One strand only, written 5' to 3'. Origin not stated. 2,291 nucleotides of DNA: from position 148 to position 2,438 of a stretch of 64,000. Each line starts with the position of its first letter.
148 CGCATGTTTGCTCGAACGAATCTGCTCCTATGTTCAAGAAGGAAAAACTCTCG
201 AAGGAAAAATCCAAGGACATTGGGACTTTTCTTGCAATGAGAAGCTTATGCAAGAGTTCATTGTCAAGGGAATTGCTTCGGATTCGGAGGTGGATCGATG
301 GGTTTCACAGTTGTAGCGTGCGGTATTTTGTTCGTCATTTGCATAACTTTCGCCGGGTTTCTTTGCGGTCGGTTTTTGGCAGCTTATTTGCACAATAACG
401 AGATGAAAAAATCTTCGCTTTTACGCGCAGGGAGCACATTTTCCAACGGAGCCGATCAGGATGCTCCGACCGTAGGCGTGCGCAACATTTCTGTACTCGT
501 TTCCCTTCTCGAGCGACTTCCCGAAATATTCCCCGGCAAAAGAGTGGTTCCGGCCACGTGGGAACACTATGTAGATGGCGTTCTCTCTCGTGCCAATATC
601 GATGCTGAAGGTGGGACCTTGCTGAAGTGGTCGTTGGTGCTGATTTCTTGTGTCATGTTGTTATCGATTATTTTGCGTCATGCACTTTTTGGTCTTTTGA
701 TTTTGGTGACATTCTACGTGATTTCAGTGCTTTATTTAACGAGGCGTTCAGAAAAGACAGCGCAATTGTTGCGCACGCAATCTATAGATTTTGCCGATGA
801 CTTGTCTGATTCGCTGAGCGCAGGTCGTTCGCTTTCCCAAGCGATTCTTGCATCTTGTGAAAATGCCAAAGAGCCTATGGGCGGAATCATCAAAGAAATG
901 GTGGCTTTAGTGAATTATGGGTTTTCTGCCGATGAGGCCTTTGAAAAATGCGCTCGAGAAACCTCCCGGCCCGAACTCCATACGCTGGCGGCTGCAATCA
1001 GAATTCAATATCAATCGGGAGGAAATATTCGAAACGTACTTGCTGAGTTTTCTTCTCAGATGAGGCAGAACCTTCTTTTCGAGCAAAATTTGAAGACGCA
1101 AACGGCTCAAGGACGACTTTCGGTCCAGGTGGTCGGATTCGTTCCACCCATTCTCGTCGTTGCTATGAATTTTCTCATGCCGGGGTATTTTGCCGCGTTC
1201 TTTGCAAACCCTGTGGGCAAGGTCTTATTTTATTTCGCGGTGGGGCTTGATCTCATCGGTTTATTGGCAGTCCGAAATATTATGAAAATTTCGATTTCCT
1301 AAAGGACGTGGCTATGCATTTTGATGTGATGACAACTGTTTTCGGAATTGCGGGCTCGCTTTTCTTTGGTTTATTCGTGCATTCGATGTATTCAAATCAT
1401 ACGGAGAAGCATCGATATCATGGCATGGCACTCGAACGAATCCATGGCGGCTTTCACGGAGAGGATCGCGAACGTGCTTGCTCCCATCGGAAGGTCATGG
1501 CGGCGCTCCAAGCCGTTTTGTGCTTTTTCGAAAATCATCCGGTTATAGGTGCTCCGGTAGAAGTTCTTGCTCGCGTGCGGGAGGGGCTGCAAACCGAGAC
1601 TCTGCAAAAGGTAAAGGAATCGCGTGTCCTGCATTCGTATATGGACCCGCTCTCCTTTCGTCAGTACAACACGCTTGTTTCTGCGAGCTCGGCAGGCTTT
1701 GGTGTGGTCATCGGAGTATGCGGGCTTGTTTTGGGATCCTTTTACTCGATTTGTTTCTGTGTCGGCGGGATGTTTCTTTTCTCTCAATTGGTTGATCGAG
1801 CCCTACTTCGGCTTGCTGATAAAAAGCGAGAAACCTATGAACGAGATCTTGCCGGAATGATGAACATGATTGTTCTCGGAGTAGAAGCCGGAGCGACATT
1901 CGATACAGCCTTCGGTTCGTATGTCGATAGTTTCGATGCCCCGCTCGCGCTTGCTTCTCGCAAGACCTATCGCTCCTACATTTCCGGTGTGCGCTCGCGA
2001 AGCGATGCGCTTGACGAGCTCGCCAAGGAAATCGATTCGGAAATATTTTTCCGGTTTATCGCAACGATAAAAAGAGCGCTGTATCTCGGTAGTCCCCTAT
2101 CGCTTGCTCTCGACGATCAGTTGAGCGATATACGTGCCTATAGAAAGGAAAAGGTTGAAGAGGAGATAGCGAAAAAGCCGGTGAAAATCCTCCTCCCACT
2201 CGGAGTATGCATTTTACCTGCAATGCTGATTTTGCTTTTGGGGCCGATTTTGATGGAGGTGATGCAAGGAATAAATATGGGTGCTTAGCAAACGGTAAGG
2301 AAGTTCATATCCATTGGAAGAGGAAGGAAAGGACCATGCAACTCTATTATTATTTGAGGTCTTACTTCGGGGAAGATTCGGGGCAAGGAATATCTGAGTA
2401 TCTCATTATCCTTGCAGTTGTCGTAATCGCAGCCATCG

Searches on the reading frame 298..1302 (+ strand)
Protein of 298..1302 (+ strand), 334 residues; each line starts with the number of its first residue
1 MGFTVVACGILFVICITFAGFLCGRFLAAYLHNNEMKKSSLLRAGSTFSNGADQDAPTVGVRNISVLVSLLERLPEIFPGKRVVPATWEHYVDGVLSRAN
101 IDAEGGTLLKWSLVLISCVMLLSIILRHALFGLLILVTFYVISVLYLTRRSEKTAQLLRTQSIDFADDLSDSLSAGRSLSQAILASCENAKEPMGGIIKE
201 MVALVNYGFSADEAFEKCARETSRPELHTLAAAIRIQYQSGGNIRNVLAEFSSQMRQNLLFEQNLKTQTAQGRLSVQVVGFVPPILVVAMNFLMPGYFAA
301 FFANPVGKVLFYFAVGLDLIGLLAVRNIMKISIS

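Call 60: search_protein_families(library=pfam, max_evalue=0.00001, proteins=[window:298-1302:+])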
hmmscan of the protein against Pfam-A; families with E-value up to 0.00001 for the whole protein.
window:298-1302:+ (334 aa): 1 family
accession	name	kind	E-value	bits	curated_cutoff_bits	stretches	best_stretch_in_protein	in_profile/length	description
PF00482.28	T2SSF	-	2.9e-17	63.3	25.2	1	165-290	1-123/125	Type II secretion system (T2SS), protein F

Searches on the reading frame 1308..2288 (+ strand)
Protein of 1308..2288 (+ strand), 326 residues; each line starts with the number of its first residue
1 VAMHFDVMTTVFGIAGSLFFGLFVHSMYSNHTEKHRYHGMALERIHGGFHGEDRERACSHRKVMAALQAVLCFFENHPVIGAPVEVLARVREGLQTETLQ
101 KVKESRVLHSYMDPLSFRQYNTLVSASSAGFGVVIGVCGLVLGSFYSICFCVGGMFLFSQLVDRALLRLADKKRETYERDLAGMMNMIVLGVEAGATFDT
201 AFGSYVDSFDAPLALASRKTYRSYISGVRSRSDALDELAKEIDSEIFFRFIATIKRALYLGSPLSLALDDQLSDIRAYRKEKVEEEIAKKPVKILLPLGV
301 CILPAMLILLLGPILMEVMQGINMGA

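Call 60: search_protein_families(library=pfam, max_evalue=0.00001, proteins=[window:1308-2288:+])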
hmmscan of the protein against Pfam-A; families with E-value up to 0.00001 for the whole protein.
window:1308-2288:+ (326 aa): 1 family
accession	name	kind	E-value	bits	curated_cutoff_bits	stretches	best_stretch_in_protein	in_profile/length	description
PF00482.28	T2SSF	-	2.3e-09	37.7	25.2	1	188-311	5-124/125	Type II secretion system (T2SS), protein F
